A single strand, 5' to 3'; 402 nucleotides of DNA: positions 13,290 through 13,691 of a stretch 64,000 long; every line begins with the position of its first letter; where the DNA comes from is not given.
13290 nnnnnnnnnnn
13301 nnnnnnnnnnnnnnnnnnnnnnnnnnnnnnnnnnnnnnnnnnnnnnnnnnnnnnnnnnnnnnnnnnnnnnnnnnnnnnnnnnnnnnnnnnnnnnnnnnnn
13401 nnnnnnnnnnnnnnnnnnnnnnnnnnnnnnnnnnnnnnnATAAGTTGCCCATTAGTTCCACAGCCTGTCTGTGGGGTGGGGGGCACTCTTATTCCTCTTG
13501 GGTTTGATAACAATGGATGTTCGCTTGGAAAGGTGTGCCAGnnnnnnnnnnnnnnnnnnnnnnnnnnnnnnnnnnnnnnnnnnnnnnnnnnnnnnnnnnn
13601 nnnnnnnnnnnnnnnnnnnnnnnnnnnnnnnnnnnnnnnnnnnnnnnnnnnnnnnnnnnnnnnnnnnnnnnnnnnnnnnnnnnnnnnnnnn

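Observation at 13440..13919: Four tandem Cys-rich modules at the C-terminus of the fusA-tuf intervening protein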

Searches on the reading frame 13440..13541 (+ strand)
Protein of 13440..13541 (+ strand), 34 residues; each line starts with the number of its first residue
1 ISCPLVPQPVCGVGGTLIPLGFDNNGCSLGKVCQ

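Call 29: search_protein_representatives(alignment_id=A1)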
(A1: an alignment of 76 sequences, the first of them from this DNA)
Query: 76 sequences, 33 profile positions. Proteins with E-value up to 0.001 (for the whole library): 561; up to 1e-10: 107; up to 1e-30: 11. The best 150 are listed.
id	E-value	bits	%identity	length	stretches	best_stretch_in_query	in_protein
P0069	1.1e-72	256.2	-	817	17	2-33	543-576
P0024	8.2e-49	179.8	-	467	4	1-32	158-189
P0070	2.2e-47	175.2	-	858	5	1-33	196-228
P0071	3.5e-41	155.4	-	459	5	2-33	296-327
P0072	3.8e-39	148.9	-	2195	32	12-27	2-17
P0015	1.1e-38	147.4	-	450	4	1-33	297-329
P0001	1.4e-36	140.6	-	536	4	1-33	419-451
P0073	7.4e-36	138.3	-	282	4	2-33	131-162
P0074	1.2e-35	137.7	-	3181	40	12-28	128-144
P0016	7.0e-34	132.0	-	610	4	1-32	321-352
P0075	6.6e-33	128.9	-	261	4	1-33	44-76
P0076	1.3e-29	118.4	-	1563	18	12-27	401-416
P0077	2.3e-28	114.3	-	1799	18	12-27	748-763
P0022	3.1e-28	114.0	-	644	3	1-33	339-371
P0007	4.0e-28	113.6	-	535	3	2-33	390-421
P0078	4.9e-26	106.9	-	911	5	2-33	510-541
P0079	3.1e-24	101.2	-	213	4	2-33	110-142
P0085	3.5e-21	91.4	-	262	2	3-33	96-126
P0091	4.6e-19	84.6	-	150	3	2-30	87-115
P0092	5.4e-19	84.4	-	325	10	3-33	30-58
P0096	9.9e-18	80.4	-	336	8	1-26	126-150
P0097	1.1e-17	80.3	-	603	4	1-33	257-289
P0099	2.3e-17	79.2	-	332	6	2-32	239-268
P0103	4.2e-16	75.1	-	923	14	2-33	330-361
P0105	7.9e-16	74.3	-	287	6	2-33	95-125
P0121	4.7e-14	68.6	-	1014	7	2-33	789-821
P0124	1.0e-13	67.5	-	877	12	2-33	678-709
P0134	1.8e-12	63.5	-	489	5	3-28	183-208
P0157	3.2e-11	59.5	-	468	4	1-33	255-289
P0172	1.9e-10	57.0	-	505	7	7-33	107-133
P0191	8.2e-10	55.0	-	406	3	1-33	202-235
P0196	1.2e-09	54.5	-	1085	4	1-33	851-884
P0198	1.4e-09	54.3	-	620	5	1-33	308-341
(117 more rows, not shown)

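Call 31: search_protein_families(library=pfam, proteins=[P0069, P0075, P0092, P0096, P0103, P0105, P0079, P0099, P0073, P0091], max_evalue=1)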
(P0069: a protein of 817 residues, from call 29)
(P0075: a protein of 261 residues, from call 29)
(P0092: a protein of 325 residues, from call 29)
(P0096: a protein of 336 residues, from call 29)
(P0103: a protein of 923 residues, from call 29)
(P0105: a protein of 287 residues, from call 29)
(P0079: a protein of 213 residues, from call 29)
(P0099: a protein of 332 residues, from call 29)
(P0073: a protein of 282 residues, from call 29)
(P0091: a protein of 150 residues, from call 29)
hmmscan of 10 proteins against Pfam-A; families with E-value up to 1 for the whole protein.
P0069 (817 aa): 6 families
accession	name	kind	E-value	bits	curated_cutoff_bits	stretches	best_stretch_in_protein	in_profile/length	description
PF00404.24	Dockerin_1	-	0.0009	19.8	22.9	1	22-77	2-56/57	Dockerin type I domain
PF13499.12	EF-hand_7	-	0.015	16.1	30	1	23-74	12-66/67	EF-hand domain pair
PF16455.10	UBD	-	0.028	15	27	0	595-616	64-85/103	Ubiquitin-binding domain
PF00036.39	EF-hand_1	-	0.038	14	25.4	0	58-76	10-28/29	EF hand domain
PF01083.28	Cutinase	-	0.055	13.8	25.9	0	479-493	73-87/173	Cutinase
PF13405.12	EF-hand_6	-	0.062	13.5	25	0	58-75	10-27/30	EF-hand domain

P0075 (261 aa): 1 family
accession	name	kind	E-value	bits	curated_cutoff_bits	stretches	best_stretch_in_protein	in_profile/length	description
PF18911.6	PKD_4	-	0.32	11.5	27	0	190-247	28-67/85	PKD domain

P0092 (325 aa): 0 families

P0096 (336 aa): 0 families

P0103 (923 aa): 3 families
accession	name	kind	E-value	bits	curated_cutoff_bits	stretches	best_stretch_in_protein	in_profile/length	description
PF00188.32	CAP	-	8.8e-09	36.7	21.1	1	765-914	1-110/117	Cysteine-rich secretory protein family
PF17881.8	TseB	-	0.052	14.1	26.5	0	376-391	27-42/45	Cell wall elongation regulator TseB-like domain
PF24229.1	Phage_TreK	-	0.088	13.2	22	0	222-234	15-27/82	Staphylococcus phage terminal repeat-encoded protein TreK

P0105 (287 aa): 0 families

P0079 (213 aa): 1 family
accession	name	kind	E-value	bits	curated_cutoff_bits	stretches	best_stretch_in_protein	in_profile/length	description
PF11446.13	DUF2897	-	0.49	10.7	25.2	1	14-38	9-33/54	Protein of unknown function (DUF2897)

P0099 (332 aa): 2 families
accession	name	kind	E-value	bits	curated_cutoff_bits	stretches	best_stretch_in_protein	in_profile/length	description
PF22443.2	FbpC-like_RD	-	0.047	13.9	27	1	176-191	14-29/39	FbpC-like, regulatory domain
PF18044.7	zf-CCCH_4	-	0.09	13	24.6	1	274-288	1-15/22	CCCH-type zinc finger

P0073 (282 aa): 2 families
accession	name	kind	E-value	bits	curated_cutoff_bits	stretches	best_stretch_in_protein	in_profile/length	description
PF01471.23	PG_binding_1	-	1.4e-08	35.3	23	1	47-95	1-48/57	Putative peptidoglycan binding domain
PF14161.11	FAM110_N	-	0.095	13.4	22.2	0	121-164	54-96/115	Centrosome-associated N terminus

P0091 (150 aa): 0 families

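Call 32: search_protein_families(library=ncbifam, proteins=[P0069, P0075, P0092, P0096, P0103, P0105, P0079, P0099, P0073, P0091], max_evalue=1)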
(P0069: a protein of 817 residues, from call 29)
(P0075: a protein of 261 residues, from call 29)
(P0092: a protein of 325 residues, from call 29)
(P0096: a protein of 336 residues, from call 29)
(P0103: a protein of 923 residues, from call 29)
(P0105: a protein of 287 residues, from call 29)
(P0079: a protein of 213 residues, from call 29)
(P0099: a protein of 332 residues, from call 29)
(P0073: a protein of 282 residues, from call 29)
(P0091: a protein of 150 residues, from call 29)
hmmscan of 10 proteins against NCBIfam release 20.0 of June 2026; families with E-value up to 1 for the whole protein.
P0069 (817 aa): 0 families

P0075 (261 aa): 1 family
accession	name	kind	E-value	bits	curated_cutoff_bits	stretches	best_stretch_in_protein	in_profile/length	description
NF008818.0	PRK11864.1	subfamily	0.077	12.1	405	1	143-220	45-117/300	3-methyl-2-oxobutanoate dehydrogenase subunit beta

P0092 (325 aa): 0 families

P0096 (336 aa): 0 families

P0103 (923 aa): 2 families
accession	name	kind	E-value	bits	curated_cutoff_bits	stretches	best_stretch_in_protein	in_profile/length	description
TIGR02909.1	spore_YkwD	subfamily_domain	1.9e-07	31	171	2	763-801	7-45/127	uncharacterized protein, YkwD family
NF052539.1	DivAsocLipDalA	equivalog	0.0011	18.9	200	1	762-809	49-96/169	divisome-associated lipoprotein DalA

P0105 (287 aa): 0 families

P0079 (213 aa): 7 families
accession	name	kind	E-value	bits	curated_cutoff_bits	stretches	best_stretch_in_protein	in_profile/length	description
NF006283.1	PRK08455.1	equivalog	0.028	14.1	187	1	4-55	16-68/182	flagellar basal body-associated protein FliL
NF033512.1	T2SS_chap_CpaB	equivalog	0.051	13.5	90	1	9-71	4-67/206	metalloprotease secretion chaperone CpaB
NF004285.1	PRK05696.1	equivalog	0.081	12.7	179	1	4-49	18-61/171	flagellar basal body-associated protein FliL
NF046001.1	SecDF_plasm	equivalog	0.085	10.9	500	1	4-61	10-67/878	protein translocase subunit SecDF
NF005164.0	PRK06638.1-4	equivalog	0.16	11.3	154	1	11-49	152-194/211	NADH-quinone oxidoreductase subunit J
NF003412.0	PRK04778.1-6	equivalog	0.25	10.2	861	1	10-55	5-48/564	septation ring formation regulator EzrA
TIGR04449.1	halocin_C8_dom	subfamily_domain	0.31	12.1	24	0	106-160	11-62/69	halocin C8-like domain-containing protein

P0099 (332 aa): 0 families

P0073 (282 aa): 1 family
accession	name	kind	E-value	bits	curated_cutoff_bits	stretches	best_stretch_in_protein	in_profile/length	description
TIGR02869.1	spore_SleB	equivalog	0.0049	16.8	236.5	1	41-109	6-73/201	spore cortex-lytic enzyme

P0091 (150 aa): 0 families

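Call 33: predict_structure(alignment_id=A1)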
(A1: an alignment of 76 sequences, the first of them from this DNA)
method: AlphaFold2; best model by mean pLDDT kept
length: 34 residues; sequences in the alignment: 76
mean_pLDDT: 92.7   pTM: 0.48
mean pLDDT of the five models: 92.7, 91.1, 89.1, 87.6, 87.1
residues with pLDDT >= 90: 29; 70-90: 5; 50-70: 0; < 50: 0
segments of 3 or more residues with pLDDT < 50: none
pLDDT, mean of each block of 10 residues (from residue 1): 89 94 95 94
secondary structure, 60 per line:
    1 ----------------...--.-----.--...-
elements in order: E17-19 E31-33

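Call 41: fold_search(model_id=the predicted structure, library=pdb)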
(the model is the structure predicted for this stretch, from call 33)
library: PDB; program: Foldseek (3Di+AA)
matches with E <= 10: 28; with E <= 0.001: 0
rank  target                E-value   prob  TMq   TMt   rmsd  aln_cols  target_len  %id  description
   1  7fh1_A                3.4e+00  0.02  0.22  0.02   8.5        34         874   26  Structure of the human Meckelin (released 2021-12-01)
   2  6fwn_MODEL_1_A        3.9e+00  0.03  0.25  0.15   6.0        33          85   27  Structure and dynamics of the platelet integrin-binding C4 domain of von Willebrand factor (released 2018-10-24)
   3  8u5o                  5.2e+00  0.02  0.26  0.03   3.9        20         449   20  The structure of the catalytic domain of NanI sialdase in complex with Neu5Gc (released 2024-09-04)
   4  6pe9_U                5.9e+00  0.07  0.37  0.14   3.4        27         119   18  Crystal Structure of CD40 complexed to FAB516 (released 2019-08-14)
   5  1p1h_D                5.9e+00  0.02  0.24  0.03   4.0        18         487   28  Crystal structure of the 1L-myo-inositol/NAD+ complex (released 2003-07-08)
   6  3nec_B                6.3e+00  0.06  0.37  0.11   1.8        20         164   20  Crystal Structure of Toxoplasma gondii Profilin (released 2010-09-29)
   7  2bf6                  6.8e+00  0.02  0.27  0.03   3.8        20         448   20  Atomic Resolution Structure of the bacterial sialidase NanI from Clostridium perfringens in complex with alpha-Sialic Ac (released 2006-03-09)
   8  8u2a                  7.8e+00  0.06  0.37  0.04   1.9        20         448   20  Crystal structure of NanI in complex with Neu5,9Ac (released 2024-09-04)
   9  8jvi_B                7.8e+00  0.04  0.38  0.03   2.2        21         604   19  Structure of human TRPV4 with antagonist A2 (released 2024-05-08)
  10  9shc                  7.8e+00  0.02  0.22  0.03   4.6        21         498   24  Structure of Streptococcus pneumoniae methionyl-tRNA synthetase bound to the sulphamoyl analogue of methionyl-adenylate (released 2025-09-24)
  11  3nec_C                8.3e+00  0.05  0.32  0.10   2.4        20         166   20  Crystal Structure of Toxoplasma gondii Profilin (released 2010-09-29)
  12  8ju5_D                8.3e+00  0.04  0.39  0.03   2.1        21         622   19  Structure of human TRPV4 with antagonist A1 (released 2024-05-08)
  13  7pyt_A                8.3e+00  0.03  0.33  0.12   2.5        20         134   20  Benzoylsuccinyl-CoA thiolase with coenzyme A (released 2022-04-06)
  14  9efl                  8.9e+00  0.06  0.33  0.05   2.5        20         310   20  Structure of a GH16_17 carrageenase from a metagenomic dataset. (released 2026-03-04)
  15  3zfv_C                8.9e+00  0.04  0.36  0.07   1.9        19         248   26  Crystal structure of an archaeal CRISPR-associated Cas6 nuclease (released 2013-04-03)
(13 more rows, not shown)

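Call 42: list_cluster_members(proteins=[P0069, P0070, P0071, P0092, P0096, P0099, P0103, P0105, P0079, P0091])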
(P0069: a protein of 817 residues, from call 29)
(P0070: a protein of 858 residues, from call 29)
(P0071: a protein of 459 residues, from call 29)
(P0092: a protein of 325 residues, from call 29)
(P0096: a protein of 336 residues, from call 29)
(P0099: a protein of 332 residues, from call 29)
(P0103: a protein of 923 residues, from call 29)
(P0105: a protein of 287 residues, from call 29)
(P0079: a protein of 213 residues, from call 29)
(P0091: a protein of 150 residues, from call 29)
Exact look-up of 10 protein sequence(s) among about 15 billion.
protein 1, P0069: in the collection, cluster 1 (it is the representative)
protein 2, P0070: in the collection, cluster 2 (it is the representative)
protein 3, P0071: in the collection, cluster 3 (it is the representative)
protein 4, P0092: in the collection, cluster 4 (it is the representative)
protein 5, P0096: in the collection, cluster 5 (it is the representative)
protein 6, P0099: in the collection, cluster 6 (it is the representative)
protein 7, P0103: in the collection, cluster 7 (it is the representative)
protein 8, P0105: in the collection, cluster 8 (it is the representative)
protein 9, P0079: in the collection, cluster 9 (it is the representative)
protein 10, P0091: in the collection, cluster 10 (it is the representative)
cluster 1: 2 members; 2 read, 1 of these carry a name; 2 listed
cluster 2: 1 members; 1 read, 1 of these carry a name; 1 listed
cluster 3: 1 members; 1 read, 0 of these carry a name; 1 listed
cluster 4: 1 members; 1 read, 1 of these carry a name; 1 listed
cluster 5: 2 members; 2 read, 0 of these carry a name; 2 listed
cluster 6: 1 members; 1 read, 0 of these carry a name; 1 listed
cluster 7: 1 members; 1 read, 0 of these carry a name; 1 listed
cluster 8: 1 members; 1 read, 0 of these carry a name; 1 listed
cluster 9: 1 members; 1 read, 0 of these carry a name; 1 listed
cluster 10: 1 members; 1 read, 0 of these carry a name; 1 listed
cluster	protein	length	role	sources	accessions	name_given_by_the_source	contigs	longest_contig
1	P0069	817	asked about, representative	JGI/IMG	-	-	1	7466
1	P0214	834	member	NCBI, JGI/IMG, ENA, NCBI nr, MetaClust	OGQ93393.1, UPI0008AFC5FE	MAG: hypothetical protein A2284_08485 [Deltaproteobacteria bacterium RIFOXYA12_FULL_61_11] | status=active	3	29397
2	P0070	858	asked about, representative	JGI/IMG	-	hypothetical protein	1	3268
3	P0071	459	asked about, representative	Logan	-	-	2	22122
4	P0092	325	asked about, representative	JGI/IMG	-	hypothetical protein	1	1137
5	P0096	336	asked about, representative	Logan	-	-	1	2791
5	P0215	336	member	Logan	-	-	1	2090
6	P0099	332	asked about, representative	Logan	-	-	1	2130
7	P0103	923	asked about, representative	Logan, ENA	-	-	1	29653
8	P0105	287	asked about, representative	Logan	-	-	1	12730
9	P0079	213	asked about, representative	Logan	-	-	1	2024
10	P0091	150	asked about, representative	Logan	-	-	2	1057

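Call 51: search_protein_families(library=pfam, alignment_id=A3, max_evalue=0.001)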
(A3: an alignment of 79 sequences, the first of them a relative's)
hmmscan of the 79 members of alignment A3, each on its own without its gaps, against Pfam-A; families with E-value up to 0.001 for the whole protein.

A. member 1, P0069 (817 aa): 1 family
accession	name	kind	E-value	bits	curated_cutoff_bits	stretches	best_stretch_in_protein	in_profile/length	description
PF00404.24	Dockerin_1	-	0.0009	19.8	22.9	0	22-77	2-56/57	Dockerin type I domain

B. families by the number of members that match (of 79 scanned): 22 families
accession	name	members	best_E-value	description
PF01471.23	PG_binding_1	33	7e-11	Putative peptidoglycan binding domain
PF18911.6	PKD_4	14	4.6e-15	PKD domain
PF00801.26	PKD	14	1e-14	PKD domain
PF10342.15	Kre9_KNH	4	2.9e-08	Kre9/KNH-like N-terminal Ig-like domain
PF13573.12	SprB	1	9.3e-100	SprB repeat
PF04231.19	Endonuclease_1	1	2.9e-32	Endonuclease I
PF18962.6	Por_Secre_tail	1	1.8e-18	Secretion system C-terminal sorting domain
PF06832.18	BiPBP_C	1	1.1e-14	Penicillin-Binding Protein C-terminus Family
PF22352.2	K319L-like_PKD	1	4.2e-11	K319L-like, PKD domain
PF00149.33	Metallophos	1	1.4e-10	Calcineurin-like phosphoesterase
PF00014.29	Kunitz_BPTI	1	2.7e-09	Kunitz/Bovine pancreatic trypsin inhibitor domain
PF00188.32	CAP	1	8.8e-09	Cysteine-rich secretory protein family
PF16688.10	CNV-Replicase_N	1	9.2e-08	Replicase polyprotein N-term from Coronavirus nsp1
PF13948.11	DUF4215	1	3.6e-06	Domain of unknown function (DUF4215)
PF07495.19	Y_Y_Y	1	7.6e-06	Y_Y_Y domain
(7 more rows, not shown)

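Call 56: search_protein_families(library=pfam, proteins=[P0134, P0191, P0121, P0097, P0172, P0198, P0157, P0078, P0124, P0196], max_evalue=0.01)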
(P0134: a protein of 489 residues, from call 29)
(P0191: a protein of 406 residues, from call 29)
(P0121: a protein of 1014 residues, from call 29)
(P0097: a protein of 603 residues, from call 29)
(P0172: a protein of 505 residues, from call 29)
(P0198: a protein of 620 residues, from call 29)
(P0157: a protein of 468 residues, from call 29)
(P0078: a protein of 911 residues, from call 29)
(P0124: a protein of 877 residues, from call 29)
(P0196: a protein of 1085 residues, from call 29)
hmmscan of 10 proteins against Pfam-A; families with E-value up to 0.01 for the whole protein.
P0134 (489 aa): 1 family
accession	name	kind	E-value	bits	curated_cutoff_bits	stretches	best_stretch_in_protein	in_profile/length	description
PF00014.29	Kunitz_BPTI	-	2.7e-09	37.5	21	1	333-384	2-52/53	Kunitz/Bovine pancreatic trypsin inhibitor domain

P0191 (406 aa): 1 family
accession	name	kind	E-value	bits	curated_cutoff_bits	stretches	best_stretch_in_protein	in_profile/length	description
PF13948.11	DUF4215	-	3.6e-06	27.6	27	1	363-391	20-47/47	Domain of unknown function (DUF4215)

P0121 (1014 aa): 1 family
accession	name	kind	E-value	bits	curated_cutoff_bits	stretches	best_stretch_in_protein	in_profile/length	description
PF20635.2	SMN_YG-box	-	0.0053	16.9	21.3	0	748-770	15-37/71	Survival Motor Neuron, YG-box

P0097 (603 aa): 0 families

P0172 (505 aa): 1 family
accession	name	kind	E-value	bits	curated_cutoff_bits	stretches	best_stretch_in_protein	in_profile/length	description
PF04231.19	Endonuclease_1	-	2.9e-32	112.7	25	1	357-496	73-234/235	Endonuclease I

P0198 (620 aa): 0 families

P0157 (468 aa): 0 families

P0078 (911 aa): 0 families

P0124 (877 aa): 1 family
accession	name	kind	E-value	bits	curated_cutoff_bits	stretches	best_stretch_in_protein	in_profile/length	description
PF05375.19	Pacifastin_I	-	0.00061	19.9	27.9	1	842-868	6-32/40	Pacifastin inhibitor (LCMII)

P0196 (1085 aa): 2 families
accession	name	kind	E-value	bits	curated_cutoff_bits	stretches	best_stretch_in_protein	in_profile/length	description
PF01471.23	PG_binding_1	-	7.6e-10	39.3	23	1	63-117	3-56/57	Putative peptidoglycan binding domain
PF10342.15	Kre9_KNH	-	0.00062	20.9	24.6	1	353-436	1-83/94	Kre9/KNH-like N-terminal Ig-like domain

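Call 60: find_encoding_contigs(protein=P0073, flank=3000, max_places=1)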
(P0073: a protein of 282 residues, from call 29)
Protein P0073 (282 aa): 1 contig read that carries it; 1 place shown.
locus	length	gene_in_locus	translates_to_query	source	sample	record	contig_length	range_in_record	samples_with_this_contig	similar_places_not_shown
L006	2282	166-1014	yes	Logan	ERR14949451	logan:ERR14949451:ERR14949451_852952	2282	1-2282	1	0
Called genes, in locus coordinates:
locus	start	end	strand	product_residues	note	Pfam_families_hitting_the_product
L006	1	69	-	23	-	?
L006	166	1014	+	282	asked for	PF01471:PG_binding_1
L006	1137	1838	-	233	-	PF01209:Ubie_methyltran (weak), PF13489:Methyltransf_23, PF13649:Methyltransf_25, PF13847:Methyltransf_31, PF08241:Methyltransf_11, PF08242:Methyltransf_12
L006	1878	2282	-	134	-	?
